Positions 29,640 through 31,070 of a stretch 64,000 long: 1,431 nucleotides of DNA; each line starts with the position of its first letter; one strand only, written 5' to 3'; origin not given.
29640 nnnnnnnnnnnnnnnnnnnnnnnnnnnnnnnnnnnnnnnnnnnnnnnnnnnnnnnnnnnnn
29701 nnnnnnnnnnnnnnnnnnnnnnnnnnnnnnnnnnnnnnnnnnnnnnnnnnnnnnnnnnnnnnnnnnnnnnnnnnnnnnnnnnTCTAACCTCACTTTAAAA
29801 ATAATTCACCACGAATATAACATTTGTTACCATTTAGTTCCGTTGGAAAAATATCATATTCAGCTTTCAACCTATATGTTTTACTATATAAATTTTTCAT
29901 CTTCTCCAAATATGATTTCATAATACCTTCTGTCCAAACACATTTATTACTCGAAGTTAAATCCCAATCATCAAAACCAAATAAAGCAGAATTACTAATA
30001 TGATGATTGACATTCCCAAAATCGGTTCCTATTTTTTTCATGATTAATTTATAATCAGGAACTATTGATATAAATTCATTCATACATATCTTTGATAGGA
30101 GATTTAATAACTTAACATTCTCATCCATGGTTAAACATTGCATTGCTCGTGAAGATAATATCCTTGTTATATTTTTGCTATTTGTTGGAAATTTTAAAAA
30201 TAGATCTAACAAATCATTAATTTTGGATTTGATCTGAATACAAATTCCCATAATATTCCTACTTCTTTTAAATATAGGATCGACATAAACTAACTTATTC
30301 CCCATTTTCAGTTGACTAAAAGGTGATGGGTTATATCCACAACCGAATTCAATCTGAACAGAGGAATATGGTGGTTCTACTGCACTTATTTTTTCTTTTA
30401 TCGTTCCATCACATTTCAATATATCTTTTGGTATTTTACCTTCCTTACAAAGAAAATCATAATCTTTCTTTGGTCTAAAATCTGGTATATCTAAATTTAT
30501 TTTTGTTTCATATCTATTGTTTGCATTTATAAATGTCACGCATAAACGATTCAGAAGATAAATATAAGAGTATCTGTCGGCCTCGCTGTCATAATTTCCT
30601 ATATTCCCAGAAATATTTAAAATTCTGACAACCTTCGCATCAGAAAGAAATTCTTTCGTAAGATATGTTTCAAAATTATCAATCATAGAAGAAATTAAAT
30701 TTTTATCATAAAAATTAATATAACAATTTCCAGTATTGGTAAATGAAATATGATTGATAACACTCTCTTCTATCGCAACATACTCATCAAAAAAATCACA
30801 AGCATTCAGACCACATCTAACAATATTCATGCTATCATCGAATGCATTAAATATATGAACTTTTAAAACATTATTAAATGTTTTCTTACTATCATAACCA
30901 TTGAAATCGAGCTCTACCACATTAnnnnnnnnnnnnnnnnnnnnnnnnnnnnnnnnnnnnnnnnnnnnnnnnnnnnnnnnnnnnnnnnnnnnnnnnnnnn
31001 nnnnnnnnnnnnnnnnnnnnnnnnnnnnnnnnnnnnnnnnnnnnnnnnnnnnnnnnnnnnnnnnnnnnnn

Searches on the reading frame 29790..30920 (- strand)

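Call 40: search_protein_families(library=pfam, proteins=[window:29790-30920:-], max_evalue=1)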
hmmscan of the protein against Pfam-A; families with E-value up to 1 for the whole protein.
window:29790-30920:- (376 aa): 1 family
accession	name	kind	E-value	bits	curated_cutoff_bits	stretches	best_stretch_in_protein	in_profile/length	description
PF23942.1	DUF7277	-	0.0081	17.3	27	1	145-184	13-50/87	Domain of unknown function (DUF7277)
